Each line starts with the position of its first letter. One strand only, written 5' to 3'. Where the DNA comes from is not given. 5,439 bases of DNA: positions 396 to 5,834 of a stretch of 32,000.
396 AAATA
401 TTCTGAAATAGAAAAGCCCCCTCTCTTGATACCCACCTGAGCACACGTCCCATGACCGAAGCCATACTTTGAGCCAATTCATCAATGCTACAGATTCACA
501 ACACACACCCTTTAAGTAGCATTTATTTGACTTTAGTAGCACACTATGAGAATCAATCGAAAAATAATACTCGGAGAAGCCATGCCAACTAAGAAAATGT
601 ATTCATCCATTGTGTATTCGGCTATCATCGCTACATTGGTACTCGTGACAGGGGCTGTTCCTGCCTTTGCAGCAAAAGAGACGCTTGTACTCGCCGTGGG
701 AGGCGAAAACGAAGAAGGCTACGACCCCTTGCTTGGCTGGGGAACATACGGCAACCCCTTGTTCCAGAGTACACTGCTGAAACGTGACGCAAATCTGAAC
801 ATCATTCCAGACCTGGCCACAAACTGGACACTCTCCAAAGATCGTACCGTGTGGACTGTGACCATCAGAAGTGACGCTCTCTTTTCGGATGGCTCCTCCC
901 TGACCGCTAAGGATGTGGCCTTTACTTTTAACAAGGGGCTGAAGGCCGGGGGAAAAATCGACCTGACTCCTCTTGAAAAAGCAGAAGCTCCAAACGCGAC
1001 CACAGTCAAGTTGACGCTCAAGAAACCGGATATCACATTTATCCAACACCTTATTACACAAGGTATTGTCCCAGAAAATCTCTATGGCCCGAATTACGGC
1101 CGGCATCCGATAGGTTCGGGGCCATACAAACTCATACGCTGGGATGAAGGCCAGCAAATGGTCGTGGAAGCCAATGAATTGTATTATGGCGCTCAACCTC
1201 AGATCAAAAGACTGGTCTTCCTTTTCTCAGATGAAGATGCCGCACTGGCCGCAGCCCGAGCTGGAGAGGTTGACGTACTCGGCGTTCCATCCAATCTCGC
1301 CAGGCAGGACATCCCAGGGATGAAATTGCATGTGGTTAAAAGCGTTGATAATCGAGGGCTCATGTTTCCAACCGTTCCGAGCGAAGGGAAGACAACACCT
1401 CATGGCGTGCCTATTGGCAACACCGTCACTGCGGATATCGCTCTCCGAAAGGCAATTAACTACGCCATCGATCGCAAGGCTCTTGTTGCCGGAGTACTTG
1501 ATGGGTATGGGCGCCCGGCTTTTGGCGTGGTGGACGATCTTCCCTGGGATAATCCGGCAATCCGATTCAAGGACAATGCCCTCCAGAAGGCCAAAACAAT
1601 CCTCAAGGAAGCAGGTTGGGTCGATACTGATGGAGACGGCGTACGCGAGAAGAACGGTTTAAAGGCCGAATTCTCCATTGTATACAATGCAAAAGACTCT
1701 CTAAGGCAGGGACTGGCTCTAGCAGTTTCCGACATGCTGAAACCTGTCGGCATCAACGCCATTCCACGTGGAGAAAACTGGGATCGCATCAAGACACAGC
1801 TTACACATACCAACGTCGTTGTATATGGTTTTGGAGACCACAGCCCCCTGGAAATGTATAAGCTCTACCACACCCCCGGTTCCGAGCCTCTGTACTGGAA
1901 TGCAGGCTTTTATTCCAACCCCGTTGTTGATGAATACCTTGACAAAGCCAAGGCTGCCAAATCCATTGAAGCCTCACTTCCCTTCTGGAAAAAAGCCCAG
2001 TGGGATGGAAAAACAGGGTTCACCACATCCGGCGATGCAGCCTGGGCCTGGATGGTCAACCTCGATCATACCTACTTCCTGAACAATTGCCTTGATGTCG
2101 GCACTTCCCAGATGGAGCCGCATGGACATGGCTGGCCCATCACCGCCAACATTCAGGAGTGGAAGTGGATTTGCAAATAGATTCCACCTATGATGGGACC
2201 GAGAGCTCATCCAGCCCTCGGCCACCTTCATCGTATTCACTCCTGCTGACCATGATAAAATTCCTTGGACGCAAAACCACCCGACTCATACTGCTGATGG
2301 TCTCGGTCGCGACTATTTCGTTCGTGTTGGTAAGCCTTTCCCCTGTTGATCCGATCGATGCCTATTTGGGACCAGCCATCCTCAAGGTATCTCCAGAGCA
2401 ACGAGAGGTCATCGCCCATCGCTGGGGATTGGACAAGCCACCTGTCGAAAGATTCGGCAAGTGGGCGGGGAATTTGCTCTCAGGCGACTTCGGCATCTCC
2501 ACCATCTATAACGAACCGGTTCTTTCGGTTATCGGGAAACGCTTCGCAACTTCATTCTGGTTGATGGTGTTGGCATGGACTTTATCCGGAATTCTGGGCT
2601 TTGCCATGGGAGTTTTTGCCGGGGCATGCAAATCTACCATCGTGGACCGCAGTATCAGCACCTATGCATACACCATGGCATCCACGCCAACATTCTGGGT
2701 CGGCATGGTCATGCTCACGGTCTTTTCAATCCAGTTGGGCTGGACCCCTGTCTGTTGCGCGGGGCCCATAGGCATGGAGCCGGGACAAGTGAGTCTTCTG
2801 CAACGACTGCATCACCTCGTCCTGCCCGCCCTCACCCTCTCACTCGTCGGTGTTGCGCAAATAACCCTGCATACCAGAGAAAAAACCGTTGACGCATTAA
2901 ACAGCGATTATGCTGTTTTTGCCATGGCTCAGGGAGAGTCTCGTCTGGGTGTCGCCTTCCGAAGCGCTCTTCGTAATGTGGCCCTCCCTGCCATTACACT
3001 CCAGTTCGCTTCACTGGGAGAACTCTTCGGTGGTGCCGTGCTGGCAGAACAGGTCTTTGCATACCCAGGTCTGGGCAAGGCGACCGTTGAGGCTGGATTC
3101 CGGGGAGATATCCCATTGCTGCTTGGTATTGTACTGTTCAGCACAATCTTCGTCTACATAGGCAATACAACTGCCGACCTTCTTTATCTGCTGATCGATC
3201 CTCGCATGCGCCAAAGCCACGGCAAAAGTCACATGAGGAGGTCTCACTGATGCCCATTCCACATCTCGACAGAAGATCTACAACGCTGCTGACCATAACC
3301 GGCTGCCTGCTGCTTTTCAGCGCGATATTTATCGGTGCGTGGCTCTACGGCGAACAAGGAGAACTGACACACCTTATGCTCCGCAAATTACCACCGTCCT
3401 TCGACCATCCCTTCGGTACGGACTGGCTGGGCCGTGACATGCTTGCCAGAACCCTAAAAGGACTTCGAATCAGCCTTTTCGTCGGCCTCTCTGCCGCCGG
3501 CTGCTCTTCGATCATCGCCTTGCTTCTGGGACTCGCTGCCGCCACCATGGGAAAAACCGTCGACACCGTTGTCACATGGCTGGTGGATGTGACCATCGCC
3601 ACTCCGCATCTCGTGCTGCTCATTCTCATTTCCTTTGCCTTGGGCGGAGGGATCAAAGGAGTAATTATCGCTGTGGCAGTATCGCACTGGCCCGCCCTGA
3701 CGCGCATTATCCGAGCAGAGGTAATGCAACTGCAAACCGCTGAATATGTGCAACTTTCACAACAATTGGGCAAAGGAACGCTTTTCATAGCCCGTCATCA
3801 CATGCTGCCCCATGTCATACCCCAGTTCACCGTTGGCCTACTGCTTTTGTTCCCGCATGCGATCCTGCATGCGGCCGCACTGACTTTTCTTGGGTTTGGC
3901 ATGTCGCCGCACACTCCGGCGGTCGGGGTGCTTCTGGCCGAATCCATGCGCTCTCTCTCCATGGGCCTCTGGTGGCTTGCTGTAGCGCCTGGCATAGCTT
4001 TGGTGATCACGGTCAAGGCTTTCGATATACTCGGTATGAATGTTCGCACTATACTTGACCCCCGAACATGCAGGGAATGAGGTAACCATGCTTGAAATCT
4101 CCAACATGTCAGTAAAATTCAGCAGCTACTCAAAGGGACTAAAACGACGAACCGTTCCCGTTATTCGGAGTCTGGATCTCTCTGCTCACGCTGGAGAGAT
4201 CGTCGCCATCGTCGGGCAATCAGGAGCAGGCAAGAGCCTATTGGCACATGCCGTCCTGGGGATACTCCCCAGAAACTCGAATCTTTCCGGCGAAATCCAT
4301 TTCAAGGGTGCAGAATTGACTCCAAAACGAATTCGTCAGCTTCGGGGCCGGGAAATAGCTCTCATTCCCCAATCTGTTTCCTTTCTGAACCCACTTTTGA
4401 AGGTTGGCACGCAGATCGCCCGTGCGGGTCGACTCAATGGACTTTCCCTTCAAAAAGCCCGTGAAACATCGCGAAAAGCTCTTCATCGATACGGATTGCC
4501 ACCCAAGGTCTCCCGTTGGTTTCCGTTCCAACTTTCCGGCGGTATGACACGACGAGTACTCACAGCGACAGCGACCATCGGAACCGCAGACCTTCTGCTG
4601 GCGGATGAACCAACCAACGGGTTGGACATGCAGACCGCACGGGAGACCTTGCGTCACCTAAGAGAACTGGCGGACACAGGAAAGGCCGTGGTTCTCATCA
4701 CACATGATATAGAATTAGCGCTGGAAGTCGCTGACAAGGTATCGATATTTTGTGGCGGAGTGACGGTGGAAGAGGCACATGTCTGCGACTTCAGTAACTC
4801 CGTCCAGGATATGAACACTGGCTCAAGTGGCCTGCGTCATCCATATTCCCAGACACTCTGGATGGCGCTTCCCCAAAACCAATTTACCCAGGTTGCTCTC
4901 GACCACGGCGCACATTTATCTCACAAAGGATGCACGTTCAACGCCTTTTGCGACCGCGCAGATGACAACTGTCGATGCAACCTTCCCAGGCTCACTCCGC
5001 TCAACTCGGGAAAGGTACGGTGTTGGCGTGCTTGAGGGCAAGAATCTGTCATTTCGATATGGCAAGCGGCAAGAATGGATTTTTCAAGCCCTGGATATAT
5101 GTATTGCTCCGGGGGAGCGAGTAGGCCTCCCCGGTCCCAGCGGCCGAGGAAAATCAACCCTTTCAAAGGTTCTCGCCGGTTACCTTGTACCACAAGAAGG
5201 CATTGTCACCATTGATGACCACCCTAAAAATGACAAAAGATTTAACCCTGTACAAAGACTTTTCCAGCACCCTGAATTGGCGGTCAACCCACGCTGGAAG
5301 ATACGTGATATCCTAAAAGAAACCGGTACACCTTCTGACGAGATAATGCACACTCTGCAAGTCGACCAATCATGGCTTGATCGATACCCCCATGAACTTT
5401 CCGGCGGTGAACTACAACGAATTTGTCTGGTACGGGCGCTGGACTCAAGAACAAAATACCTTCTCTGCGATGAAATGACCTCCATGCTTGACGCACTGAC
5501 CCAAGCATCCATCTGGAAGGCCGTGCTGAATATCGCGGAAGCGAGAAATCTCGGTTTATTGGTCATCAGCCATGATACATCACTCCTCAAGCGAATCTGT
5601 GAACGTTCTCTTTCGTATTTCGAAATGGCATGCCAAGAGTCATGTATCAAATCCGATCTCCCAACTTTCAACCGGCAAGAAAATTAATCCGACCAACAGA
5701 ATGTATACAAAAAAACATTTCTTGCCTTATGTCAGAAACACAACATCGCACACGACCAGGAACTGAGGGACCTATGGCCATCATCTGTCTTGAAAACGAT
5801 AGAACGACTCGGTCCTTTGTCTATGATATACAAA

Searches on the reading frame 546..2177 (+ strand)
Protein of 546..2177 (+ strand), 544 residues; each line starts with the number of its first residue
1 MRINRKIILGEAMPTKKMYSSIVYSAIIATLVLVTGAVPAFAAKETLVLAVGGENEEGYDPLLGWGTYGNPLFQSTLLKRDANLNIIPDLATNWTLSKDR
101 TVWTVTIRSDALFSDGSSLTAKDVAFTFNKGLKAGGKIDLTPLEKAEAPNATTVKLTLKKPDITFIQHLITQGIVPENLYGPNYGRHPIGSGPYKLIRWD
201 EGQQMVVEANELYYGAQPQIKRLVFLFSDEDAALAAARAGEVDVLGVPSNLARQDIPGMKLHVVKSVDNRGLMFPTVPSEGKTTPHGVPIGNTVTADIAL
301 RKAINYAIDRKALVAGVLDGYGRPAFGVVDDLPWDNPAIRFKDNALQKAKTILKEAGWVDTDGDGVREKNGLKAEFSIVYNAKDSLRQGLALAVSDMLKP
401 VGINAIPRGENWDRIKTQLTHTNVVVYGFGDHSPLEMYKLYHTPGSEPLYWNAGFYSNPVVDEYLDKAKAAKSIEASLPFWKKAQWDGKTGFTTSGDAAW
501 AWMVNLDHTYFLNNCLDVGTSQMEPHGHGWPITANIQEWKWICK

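Call 7: search_protein_families(library=pfam, proteins=[window:546-2177:+], max_evalue=0.001)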
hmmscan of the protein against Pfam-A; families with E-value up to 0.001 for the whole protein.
window:546-2177:+ (544 aa): 1 family
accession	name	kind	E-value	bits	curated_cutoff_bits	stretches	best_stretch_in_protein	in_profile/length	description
PF00496.27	SBP_bac_5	-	3.5e-71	240.7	32.4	1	86-429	2-346/368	Bacterial extracellular solute-binding proteins, family 5 Middle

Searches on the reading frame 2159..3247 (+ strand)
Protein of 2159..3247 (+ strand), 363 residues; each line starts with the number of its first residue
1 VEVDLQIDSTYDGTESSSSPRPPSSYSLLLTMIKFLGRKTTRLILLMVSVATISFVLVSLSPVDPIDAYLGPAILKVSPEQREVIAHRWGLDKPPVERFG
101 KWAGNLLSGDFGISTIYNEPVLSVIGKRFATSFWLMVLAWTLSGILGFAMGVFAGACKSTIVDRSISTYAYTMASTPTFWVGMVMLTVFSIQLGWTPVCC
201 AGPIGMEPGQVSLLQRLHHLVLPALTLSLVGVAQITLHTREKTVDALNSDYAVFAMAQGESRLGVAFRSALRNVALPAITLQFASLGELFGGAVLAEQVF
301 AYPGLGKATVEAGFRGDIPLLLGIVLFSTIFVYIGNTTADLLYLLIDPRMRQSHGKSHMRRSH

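Call 7: search_protein_families(library=pfam, proteins=[window:2159-3247:+], max_evalue=0.001)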
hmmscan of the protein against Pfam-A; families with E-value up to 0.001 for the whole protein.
window:2159-3247:+ (363 aa): 2 families
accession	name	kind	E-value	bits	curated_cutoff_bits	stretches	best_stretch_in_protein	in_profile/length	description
PF00528.27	BPD_transp_1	-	5.8e-37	127.6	26.4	1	147-352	1-184/184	Binding-protein-dependent transport system inner membrane component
PF19300.4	BPD_transp_1_N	-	2.4e-06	28.1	23.8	1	32-110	1-76/114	Binding-prot-dependent transport system membrane comp, N-term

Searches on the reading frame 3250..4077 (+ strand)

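Call 7: search_protein_families(library=pfam, proteins=[window:3250-4077:+], max_evalue=0.001)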
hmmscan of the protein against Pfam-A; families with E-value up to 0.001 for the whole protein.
window:3250-4077:+ (276 aa): 1 family
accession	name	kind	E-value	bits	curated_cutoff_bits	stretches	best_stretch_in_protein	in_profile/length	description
PF00528.27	BPD_transp_1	-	1.1e-21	77.8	26.4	1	91-273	2-182/184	Binding-protein-dependent transport system inner membrane component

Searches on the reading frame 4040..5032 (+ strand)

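Call 7: search_protein_families(library=pfam, proteins=[window:4040-5032:+], max_evalue=0.001)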
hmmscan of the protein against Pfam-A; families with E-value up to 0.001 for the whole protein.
window:4040-5032:+ (331 aa): 4 families
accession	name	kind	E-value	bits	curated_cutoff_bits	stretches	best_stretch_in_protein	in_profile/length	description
PF00005.33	ABC_tran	-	8.8e-24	85.1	25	1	43-193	2-137/137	ABC transporter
PF08352.17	oligo_HPY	-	0.00015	22.5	27.1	1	265-311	13-65/65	Oligopeptide/dipeptide transporter, C-terminal region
PF13304.12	AAA_21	-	0.00025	21.7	27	0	163-226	236-302/304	AAA domain, putative AbiEii toxin, Type IV TA system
PF13401.12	AAA_22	-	0.00061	20.6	27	0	53-212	6-109/130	AAA domain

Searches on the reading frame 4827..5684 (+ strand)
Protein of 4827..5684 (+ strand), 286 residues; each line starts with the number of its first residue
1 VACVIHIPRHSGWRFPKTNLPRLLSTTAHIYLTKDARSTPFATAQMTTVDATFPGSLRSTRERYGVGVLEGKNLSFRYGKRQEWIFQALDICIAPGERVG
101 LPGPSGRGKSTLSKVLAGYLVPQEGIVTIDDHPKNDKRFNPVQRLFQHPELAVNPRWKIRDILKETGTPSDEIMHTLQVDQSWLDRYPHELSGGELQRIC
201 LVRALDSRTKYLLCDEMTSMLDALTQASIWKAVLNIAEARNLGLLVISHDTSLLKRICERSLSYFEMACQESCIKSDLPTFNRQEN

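Call 7: search_protein_families(library=pfam, proteins=[window:4827-5684:+], max_evalue=0.001)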
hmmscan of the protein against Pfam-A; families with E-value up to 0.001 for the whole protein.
window:4827-5684:+ (286 aa): 1 family
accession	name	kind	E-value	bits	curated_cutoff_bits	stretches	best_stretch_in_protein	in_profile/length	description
PF00005.33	ABC_tran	-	5.5e-22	79.3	25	1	87-219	2-137/137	ABC transporter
